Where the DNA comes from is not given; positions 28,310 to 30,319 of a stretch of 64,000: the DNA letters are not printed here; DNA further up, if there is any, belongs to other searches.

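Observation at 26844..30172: Accessory insertion between tsaD and groES carrying a lower-GC cobalamin-dependent radical SAM enzyme of unknown substrate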

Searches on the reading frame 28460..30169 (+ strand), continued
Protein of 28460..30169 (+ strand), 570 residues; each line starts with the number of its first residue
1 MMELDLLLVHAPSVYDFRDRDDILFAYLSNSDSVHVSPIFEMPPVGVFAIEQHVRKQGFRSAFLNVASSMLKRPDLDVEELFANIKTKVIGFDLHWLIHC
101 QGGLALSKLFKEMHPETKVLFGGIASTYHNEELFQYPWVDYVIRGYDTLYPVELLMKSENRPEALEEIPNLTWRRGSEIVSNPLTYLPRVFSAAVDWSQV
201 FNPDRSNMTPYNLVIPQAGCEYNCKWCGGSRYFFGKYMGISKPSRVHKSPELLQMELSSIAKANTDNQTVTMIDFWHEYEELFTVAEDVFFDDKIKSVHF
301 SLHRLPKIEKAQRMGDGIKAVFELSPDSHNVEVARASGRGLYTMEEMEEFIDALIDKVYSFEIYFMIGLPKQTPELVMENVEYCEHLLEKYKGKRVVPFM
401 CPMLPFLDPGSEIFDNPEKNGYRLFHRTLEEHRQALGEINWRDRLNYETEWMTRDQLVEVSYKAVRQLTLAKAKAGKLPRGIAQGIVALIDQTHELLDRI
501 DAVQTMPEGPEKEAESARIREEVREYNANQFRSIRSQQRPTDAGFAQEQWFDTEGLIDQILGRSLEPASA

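Call 62: find_homologous_proteins(query=L079:10001-11644:+, max_evalue=1e-50)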
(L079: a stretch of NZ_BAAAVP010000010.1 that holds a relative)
Query L079:10001-11644:+ (548 aa): 1808 proteins with E <= 1e-50 among 8000 candidates; the best 120 are listed.
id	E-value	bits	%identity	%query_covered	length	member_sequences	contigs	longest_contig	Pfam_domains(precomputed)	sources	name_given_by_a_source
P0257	0.0e+0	1263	98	100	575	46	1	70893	PF04055.28,PF02310.25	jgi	jgi:clorobiocin biosynthesis protein CloN6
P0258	0.0e+0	1212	93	100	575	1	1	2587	PF04055.28,PF02310.25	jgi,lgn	jgi:clorobiocin biosynthesis protein CloN6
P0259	0.0e+0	1211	92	100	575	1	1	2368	PF04055.28,PF02310.25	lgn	-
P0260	0.0e+0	1102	84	100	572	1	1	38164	PF04055.28,PF02310.25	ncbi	ncbi:MAG: cobalamin-dependent protein [Actinocatenispora sp.]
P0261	0.0e+0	1093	82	100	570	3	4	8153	PF04055.28,PF02310.25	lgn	-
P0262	0.0e+0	1087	82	100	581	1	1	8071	PF04055.28,PF02310.25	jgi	jgi:clorobiocin biosynthesis protein CloN6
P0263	0.0e+0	1084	83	99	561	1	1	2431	PF04055.28,PF02310.25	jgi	-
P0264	0.0e+0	1080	82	100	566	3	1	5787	PF04055.28,PF02310.25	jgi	jgi:clorobiocin biosynthesis protein CloN6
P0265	0.0e+0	1079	82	100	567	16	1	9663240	PF04055.28,PF02310.25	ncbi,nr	ncbi:B12-binding domain-containing radical SAM protein [Streptomyces roseochromogenus]|nr:cobalamin-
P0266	0.0e+0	1072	82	99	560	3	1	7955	PF04055.28,PF02310.25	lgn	-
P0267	0.0e+0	1071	82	99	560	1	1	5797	PF04055.28,PF02310.25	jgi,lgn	jgi:clorobiocin biosynthesis protein CloN6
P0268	0.0e+0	1071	81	100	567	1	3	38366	PF04055.28,PF02310.25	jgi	jgi:clorobiocin/coumermycin A biosynthesis protein CloN6/CouN6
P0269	0.0e+0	1067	81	100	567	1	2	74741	PF04055.28,PF02310.25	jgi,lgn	jgi:clorobiocin biosynthesis protein CloN6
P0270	0.0e+0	1063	81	100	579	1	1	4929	PF04055.28,PF02310.25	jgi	jgi:clorobiocin/coumermycin A biosynthesis protein CloN6/CouN6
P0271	0.0e+0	1062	81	100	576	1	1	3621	PF04055.28,PF02310.25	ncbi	ncbi:MAG: cobalamin-dependent protein [Catenulispora sp.]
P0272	0.0e+0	1062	81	100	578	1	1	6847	PF04055.28,PF02310.25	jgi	jgi:clorobiocin biosynthesis protein CloN6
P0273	0.0e+0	1061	80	100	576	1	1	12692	PF04055.28,PF02310.25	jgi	jgi:clorobiocin/coumermycin A biosynthesis protein CloN6/CouN6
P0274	0.0e+0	1061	81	100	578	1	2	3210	PF04055.28,PF02310.25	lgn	-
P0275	0.0e+0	1060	80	100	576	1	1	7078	PF04055.28,PF02310.25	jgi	jgi:clorobiocin/coumermycin A biosynthesis protein CloN6/CouN6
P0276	0.0e+0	1060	81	100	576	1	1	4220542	PF04055.28,PF02310.25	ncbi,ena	-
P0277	0.0e+0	1060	81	100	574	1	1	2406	PF04055.28,PF02310.25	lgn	-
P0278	0.0e+0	1057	81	100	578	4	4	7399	PF04055.28,PF02310.25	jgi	jgi:clorobiocin biosynthesis protein CloN6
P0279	0.0e+0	1056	81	100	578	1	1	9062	PF04055.28,PF02310.25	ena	-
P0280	0.0e+0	1056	80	100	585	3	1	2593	PF04055.28,PF02310.25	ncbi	-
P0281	0.0e+0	1056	79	100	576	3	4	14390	PF04055.28,PF02310.25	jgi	jgi:clorobiocin biosynthesis protein CloN6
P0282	0.0e+0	1056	80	100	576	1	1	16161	PF04055.28,PF02310.25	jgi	jgi:clorobiocin/coumermycin A biosynthesis protein CloN6/CouN6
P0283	0.0e+0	1055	81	100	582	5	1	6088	PF04055.28,PF02310.25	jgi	jgi:clorobiocin biosynthesis protein CloN6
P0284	0.0e+0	1055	80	100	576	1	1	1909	PF04055.28,PF02310.25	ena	-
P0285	0.0e+0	1055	80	100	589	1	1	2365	PF04055.28,PF02310.25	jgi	jgi:clorobiocin/coumermycin A biosynthesis protein CloN6/CouN6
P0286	0.0e+0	1054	80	100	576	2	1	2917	PF04055.28,PF02310.25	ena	-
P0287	0.0e+0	1054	80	100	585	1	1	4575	PF04055.28,PF02310.25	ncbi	-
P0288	0.0e+0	1053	80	100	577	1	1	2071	PF04055.28,PF02310.25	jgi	jgi:clorobiocin/coumermycin A biosynthesis protein CloN6/CouN6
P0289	0.0e+0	1053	80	100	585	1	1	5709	PF04055.28,PF02310.25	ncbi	-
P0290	0.0e+0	1053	80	100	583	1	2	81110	PF04055.28,PF02310.25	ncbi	-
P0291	0.0e+0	1052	79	100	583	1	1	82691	PF04055.28,PF02310.25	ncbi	-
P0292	0.0e+0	1052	80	100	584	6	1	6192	PF04055.28,PF02310.25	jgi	jgi:clorobiocin/coumermycin A biosynthesis protein CloN6/CouN6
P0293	0.0e+0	1052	80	100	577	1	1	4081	PF04055.28,PF02310.25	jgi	jgi:clorobiocin biosynthesis protein CloN6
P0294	0.0e+0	1052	80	100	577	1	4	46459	PF04055.28,PF02310.25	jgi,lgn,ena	jgi:clorobiocin biosynthesis protein CloN6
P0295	0.0e+0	1051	80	100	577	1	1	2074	PF04055.28,PF02310.25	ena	-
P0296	0.0e+0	1051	80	100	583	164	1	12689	PF04055.28,PF02310.25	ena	-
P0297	0.0e+0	1051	80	100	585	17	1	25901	PF04055.28,PF02310.25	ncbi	-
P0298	0.0e+0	1051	79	100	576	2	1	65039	PF04055.28,PF02310.25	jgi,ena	-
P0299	0.0e+0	1051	81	100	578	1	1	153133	PF04055.28,PF02310.25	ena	-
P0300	0.0e+0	1050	80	100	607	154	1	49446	PF04055.28,PF02310.25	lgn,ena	-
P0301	0.0e+0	1050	80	100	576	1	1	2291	PF04055.28,PF02310.25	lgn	-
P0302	0.0e+0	1049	80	100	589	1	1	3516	PF04055.28,PF02310.25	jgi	jgi:clorobiocin biosynthesis protein CloN6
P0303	0.0e+0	1049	80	100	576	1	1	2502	PF04055.28,PF02310.25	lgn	-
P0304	0.0e+0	1049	79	100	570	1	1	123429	PF04055.28,PF02310.25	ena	-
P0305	0.0e+0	1049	79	100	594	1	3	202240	PF04055.28,PF02310.25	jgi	jgi:clorobiocin biosynthesis protein CloN6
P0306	0.0e+0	1049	80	100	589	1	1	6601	PF04055.28,PF02310.25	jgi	jgi:clorobiocin biosynthesis protein CloN6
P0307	0.0e+0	1049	79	100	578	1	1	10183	PF04055.28,PF02310.25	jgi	jgi:clorobiocin/coumermycin A biosynthesis protein CloN6/CouN6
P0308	0.0e+0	1048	80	100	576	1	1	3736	PF04055.28,PF02310.25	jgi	jgi:clorobiocin biosynthesis protein CloN6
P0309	0.0e+0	1048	79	100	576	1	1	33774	PF04055.28,PF02310.25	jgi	jgi:clorobiocin biosynthesis protein CloN6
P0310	0.0e+0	1047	79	100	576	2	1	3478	PF04055.28,PF02310.25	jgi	jgi:clorobiocin biosynthesis protein CloN6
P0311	0.0e+0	1047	79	100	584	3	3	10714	PF04055.28,PF02310.25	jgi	jgi:clorobiocin/coumermycin A biosynthesis protein CloN6/CouN6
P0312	0.0e+0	1047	80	100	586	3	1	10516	PF04055.28,PF02310.25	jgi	jgi:clorobiocin/coumermycin A biosynthesis protein CloN6/CouN6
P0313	0.0e+0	1046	80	100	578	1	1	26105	PF04055.28,PF02310.25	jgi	jgi:clorobiocin/coumermycin A biosynthesis protein CloN6/CouN6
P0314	0.0e+0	1046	80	100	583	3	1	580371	PF04055.28,PF02310.25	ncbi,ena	-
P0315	0.0e+0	1046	80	100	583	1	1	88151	PF04055.28,PF02310.25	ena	-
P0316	0.0e+0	1046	79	100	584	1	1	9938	PF04055.28,PF02310.25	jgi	jgi:clorobiocin/coumermycin A biosynthesis protein CloN6/CouN6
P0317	0.0e+0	1046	81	100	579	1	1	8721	PF04055.28,PF02310.25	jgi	jgi:clorobiocin/coumermycin A biosynthesis protein CloN6/CouN6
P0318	0.0e+0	1045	80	100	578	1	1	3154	PF04055.28,PF02310.25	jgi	jgi:clorobiocin/coumermycin A biosynthesis protein CloN6/CouN6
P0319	0.0e+0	1045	79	100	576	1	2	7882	PF04055.28,PF02310.25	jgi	jgi:clorobiocin biosynthesis protein CloN6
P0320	0.0e+0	1045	79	100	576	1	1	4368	PF04055.28,PF02310.25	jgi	jgi:clorobiocin biosynthesis protein CloN6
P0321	0.0e+0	1045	80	100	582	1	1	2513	PF04055.28,PF02310.25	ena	-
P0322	0.0e+0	1045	80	100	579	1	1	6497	PF04055.28,PF02310.25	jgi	jgi:clorobiocin/coumermycin A biosynthesis protein CloN6/CouN6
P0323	0.0e+0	1045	79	100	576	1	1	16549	PF04055.28,PF02310.25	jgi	jgi:clorobiocin biosynthesis protein CloN6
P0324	0.0e+0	1044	79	100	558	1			PF04055.28,PF02310.25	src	-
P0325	0.0e+0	1044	79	100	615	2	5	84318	PF04055.28,PF02310.25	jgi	jgi:clorobiocin biosynthesis protein CloN6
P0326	0.0e+0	1044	80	100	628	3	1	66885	PF04055.28,PF02310.25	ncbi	-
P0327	0.0e+0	1044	80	100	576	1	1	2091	PF04055.28,PF02310.25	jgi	jgi:clorobiocin biosynthesis protein CloN6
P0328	0.0e+0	1043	79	100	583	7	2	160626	PF04055.28,PF02310.25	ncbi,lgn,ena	-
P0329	0.0e+0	1043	79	100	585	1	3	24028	PF04055.28,PF02310.25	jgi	jgi:clorobiocin/coumermycin A biosynthesis protein CloN6/CouN6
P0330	0.0e+0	1043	79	100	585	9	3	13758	PF04055.28,PF02310.25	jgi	jgi:clorobiocin/coumermycin A biosynthesis protein CloN6/CouN6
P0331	0.0e+0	1043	79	100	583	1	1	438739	PF04055.28,PF02310.25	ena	-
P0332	0.0e+0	1043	79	100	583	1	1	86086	PF04055.28,PF02310.25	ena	-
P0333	0.0e+0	1043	79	100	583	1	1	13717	PF04055.28,PF02310.25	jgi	jgi:clorobiocin/coumermycin A biosynthesis protein CloN6/CouN6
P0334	0.0e+0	1043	79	100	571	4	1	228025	PF04055.28,PF02310.25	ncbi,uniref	ncbi:cobalamin-dependent protein [Amycolatopsis sp. NPDC049691]|uniref:B12-binding domain-containing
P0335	0.0e+0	1043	80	100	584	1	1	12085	PF04055.28,PF02310.25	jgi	jgi:clorobiocin biosynthesis protein CloN6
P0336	0.0e+0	1043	80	100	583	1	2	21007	PF04055.28,PF02310.25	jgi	jgi:clorobiocin/coumermycin A biosynthesis protein CloN6/CouN6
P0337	0.0e+0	1043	79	100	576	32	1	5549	PF04055.28,PF02310.25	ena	-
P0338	0.0e+0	1042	80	100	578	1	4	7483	PF04055.28,PF02310.25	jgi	jgi:clorobiocin biosynthesis protein CloN6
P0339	0.0e+0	1042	80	100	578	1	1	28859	PF04055.28,PF02310.25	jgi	jgi:clorobiocin biosynthesis protein CloN6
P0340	0.0e+0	1042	79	100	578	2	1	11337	PF04055.28,PF02310.25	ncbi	ncbi:MAG TPA: cobalamin-dependent protein [Trebonia sp.]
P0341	0.0e+0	1042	79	100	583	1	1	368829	PF04055.28,PF02310.25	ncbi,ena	-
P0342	0.0e+0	1042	79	100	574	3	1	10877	PF04055.28,PF02310.25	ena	-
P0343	0.0e+0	1042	79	100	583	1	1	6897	PF04055.28,PF02310.25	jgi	-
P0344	0.0e+0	1042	79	100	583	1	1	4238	PF04055.28,PF02310.25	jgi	-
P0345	0.0e+0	1042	79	100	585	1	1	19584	PF04055.28,PF02310.25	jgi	jgi:clorobiocin biosynthesis protein CloN6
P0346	0.0e+0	1042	79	100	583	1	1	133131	PF04055.28,PF02310.25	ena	-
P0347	0.0e+0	1041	79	100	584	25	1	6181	PF04055.28,PF02310.25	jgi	jgi:clorobiocin/coumermycin A biosynthesis protein CloN6/CouN6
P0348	0.0e+0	1041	79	100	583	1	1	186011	PF04055.28,PF02310.25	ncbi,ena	-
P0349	0.0e+0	1041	79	100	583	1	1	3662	PF04055.28,PF02310.25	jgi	jgi:clorobiocin/coumermycin A biosynthesis protein CloN6/CouN6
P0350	0.0e+0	1041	79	100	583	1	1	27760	PF04055.28,PF02310.25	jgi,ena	jgi:clorobiocin/coumermycin A biosynthesis protein CloN6/CouN6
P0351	0.0e+0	1041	79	100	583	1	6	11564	PF04055.28,PF02310.25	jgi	jgi:clorobiocin/coumermycin A biosynthesis protein CloN6/CouN6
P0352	0.0e+0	1041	79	100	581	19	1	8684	PF04055.28,PF02310.25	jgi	jgi:clorobiocin/coumermycin A biosynthesis protein CloN6/CouN6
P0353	0.0e+0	1041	79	100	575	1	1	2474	PF04055.28,PF02310.25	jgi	jgi:clorobiocin/coumermycin A biosynthesis protein CloN6/CouN6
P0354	0.0e+0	1041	79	100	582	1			PF04055.28,PF02310.25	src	-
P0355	0.0e+0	1041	79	100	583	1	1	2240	PF04055.28,PF02310.25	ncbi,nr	ncbi:MAG TPA: cobalamin-dependent protein [Mycobacterium sp.]|nr:cobalamin-dependent protein [Mycoba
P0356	0.0e+0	1040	79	100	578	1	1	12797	PF04055.28,PF02310.25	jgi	jgi:clorobiocin/coumermycin A biosynthesis protein CloN6/CouN6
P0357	0.0e+0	1040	79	100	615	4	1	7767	PF04055.28,PF02310.25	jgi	-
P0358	0.0e+0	1040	80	100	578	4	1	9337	PF04055.28,PF02310.25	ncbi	-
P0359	0.0e+0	1040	79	100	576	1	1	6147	PF04055.28,PF02310.25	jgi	jgi:clorobiocin/coumermycin A biosynthesis protein CloN6/CouN6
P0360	0.0e+0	1040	79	100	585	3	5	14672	PF04055.28,PF02310.25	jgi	jgi:clorobiocin/coumermycin A biosynthesis protein CloN6/CouN6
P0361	0.0e+0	1040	79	100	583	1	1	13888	PF04055.28,PF02310.25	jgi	jgi:clorobiocin/coumermycin A biosynthesis protein CloN6/CouN6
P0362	0.0e+0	1040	79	100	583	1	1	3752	PF04055.28,PF02310.25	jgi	jgi:clorobiocin/coumermycin A biosynthesis protein CloN6/CouN6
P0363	0.0e+0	1040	79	100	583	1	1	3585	PF04055.28,PF02310.25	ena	-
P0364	0.0e+0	1040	79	100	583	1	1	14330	PF04055.28,PF02310.25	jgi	jgi:clorobiocin/coumermycin A biosynthesis protein CloN6/CouN6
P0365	0.0e+0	1040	79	100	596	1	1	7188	PF04055.28,PF02310.25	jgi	jgi:clorobiocin/coumermycin A biosynthesis protein CloN6/CouN6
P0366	0.0e+0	1039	79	100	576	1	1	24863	PF04055.28,PF02310.25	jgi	jgi:clorobiocin/coumermycin A biosynthesis protein CloN6/CouN6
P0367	0.0e+0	1039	79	100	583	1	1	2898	PF04055.28,PF02310.25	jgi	jgi:clorobiocin/coumermycin A biosynthesis protein CloN6/CouN6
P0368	0.0e+0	1039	79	100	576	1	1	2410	PF04055.28,PF02310.25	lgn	-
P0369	0.0e+0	1039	79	100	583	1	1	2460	PF04055.28,PF02310.25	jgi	jgi:clorobiocin biosynthesis protein CloN6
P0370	0.0e+0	1039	79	100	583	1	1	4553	PF04055.28,PF02310.25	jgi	jgi:clorobiocin/coumermycin A biosynthesis protein CloN6/CouN6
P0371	0.0e+0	1039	79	100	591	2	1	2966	PF04055.28,PF02310.25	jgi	jgi:clorobiocin/coumermycin A biosynthesis protein CloN6/CouN6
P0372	0.0e+0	1039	79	100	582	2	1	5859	PF04055.28,PF02310.25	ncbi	-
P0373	0.0e+0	1039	79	100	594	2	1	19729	PF04055.28,PF02310.25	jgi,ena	-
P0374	0.0e+0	1038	79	100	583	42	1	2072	PF04055.28,PF02310.25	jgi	jgi:clorobiocin/coumermycin A biosynthesis protein CloN6/CouN6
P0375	0.0e+0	1038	79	100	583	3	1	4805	PF04055.28,PF02310.25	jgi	jgi:clorobiocin biosynthesis protein CloN6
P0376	0.0e+0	1038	79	100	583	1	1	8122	PF04055.28,PF02310.25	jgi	jgi:clorobiocin/coumermycin A biosynthesis protein CloN6/CouN6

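Call 63: find_encoding_contigs(protein=P0265, flank=10000, max_places=2)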
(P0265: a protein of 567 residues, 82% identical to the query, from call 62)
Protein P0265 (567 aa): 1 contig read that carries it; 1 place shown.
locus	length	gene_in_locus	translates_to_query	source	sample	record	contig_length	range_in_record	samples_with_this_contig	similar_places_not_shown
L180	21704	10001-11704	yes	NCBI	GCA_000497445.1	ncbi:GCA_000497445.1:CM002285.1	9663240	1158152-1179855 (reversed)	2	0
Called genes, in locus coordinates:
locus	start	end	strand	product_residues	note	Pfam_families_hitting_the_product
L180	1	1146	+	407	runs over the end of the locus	PF00067:p450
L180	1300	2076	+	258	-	PF00106:adh_short, PF01370:Epimerase (weak), PF08659:KR, PF13561:adh_short_C2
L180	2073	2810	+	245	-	PF00106:adh_short, PF13561:adh_short_C2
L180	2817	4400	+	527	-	PF00501:AMP-binding, PF13193:AMP-binding_C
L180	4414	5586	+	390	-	PF21036:EryCIII-like_N, PF06722:EryCIII-like_C, PF00201:UDPGT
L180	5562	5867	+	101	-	-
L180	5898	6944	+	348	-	PF08545:ACP_syn_III (weak), PF08541:ACP_syn_III_C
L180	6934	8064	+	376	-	PF02771:Acyl-CoA_dh_N, PF02770:Acyl-CoA_dh_M, PF00441:Acyl-CoA_dh_1, PF08028:Acyl-CoA_dh_2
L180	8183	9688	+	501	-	PF00501:AMP-binding, PF13193:AMP-binding_C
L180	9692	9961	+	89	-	PF00550:PP-binding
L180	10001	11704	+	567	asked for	PF02310:B12-binding, PF04055:Radical_SAM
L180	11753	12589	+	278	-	PF00561:Abhydrolase_1, PF12146:Hydrolase_4 (weak), PF12697:Abhydrolase_6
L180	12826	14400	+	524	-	PF00890:FAD_binding_2 (faint), PF01494:FAD_binding_3, PF03486:HI0933_like (faint), PF04820:Trp_halogenase, PF12831:FAD_oxidored (weak), PF01266:DAO (weak), PF04820:Trp_halogenase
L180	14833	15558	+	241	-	PF05711:TylF, PF13578:Methyltransf_24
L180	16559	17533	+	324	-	PF11468:PTase_Orf2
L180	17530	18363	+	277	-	PF00596:Aldolase_II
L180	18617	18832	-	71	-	-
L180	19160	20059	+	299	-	PF01370:Epimerase, PF04321:RmlD_sub_bind, PF07993:NAD_binding_4 (faint), PF02719:Polysacc_synt_2 (weak), PF16363:GDP_Man_Dehyd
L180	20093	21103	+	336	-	PF01073:3Beta_HSD, PF01370:Epimerase, PF02719:Polysacc_synt_2, PF04321:RmlD_sub_bind, PF07993:NAD_binding_4, PF16363:GDP_Man_Dehyd, PF13460:NAD_binding_10 (weak)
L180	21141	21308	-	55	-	-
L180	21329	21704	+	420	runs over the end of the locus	PF08421:Methyltransf_13, PF13489:Methyltransf_23, PF08241:Methyltransf_11 (weak), PF08242:Methyltransf_12 (weak), PF13649:Methyltransf_25 (weak), PF08484:Methyltransf_14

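Call 64: list_cluster_members(proteins=[P0265])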
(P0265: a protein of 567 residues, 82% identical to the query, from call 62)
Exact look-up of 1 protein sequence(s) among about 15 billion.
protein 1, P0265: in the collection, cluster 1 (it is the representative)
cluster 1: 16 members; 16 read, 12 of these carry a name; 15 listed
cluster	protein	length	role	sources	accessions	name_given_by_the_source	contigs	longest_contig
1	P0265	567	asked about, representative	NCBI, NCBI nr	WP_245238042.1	B12-binding domain-containing radical SAM protein [Streptomyces roseochromogenus] | cobalamin-dependent protein [Streptomyces roseochromogenus]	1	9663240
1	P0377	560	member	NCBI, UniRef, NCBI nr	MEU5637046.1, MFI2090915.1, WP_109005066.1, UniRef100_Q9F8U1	B12-binding domain-containing radical SAM protein [Streptomyces rishiriensis] | Uncharacterized protein couN6 n=1 Tax=Streptomyces rishiriensis TaxID=68264 ... | cobalamin-dependent protein [Streptomyces rishiriensis]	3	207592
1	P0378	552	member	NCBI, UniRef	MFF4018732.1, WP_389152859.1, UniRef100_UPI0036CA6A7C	cobalamin-dependent protein [Streptomyces sp. NPDC001843] | cobalamin-dependent protein n=1 Tax=Streptomyces sp. NPDC001843 TaxID=3364617 ...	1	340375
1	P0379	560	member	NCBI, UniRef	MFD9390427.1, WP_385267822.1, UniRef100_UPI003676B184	cobalamin-dependent protein [Streptomyces sp. NPDC060000] | cobalamin-dependent protein n=1 Tax=Streptomyces sp. NPDC060000 TaxID=3347031 ...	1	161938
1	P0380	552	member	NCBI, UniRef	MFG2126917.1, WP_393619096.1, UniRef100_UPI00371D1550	cobalamin-dependent protein [Streptomyces sp. NPDC048751] | cobalamin-dependent protein n=1 Tax=Streptomyces sp. NPDC048751 TaxID=3365591 ...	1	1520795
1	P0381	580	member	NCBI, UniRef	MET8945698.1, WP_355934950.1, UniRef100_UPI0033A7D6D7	cobalamin-dependent protein [Streptomyces sp. NPDC004542] | B12-binding domain-containing radical SAM protein n=1 Tax=Streptomyces sp. NPDC004542 ...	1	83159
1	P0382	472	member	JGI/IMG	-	clorobiocin biosynthesis protein CloN6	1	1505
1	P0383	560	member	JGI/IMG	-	clorobiocin/coumermycin A biosynthesis protein CloN6/CouN6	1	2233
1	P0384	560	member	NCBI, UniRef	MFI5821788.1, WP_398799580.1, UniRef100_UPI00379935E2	cobalamin-dependent protein [Streptomyces rishiriensis] | cobalamin-dependent protein n=1 Tax=Streptomyces rishiriensis TaxID=68264 ...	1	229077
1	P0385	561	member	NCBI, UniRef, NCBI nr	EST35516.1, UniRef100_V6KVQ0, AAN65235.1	hypothetical protein M878_05500 [Streptomyces roseochromogenus subsp. oscitans DS 12.976] | B12-binding domain-containing protein n=3 Tax=Streptomyces roseochromogenus TaxID=285450 ... | cloN6 [Streptomyces roseochromogenus subsp. oscitans DS 12.976]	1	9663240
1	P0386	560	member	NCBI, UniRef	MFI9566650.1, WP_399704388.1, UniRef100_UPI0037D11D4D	cobalamin-dependent protein [Streptomyces rishiriensis] | cobalamin-dependent protein n=1 Tax=Streptomyces rishiriensis TaxID=68264 ...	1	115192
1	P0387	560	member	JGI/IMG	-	clorobiocin/coumermycin A biosynthesis protein CloN6/CouN6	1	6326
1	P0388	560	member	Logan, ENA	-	-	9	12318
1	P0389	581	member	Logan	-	-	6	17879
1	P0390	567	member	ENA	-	-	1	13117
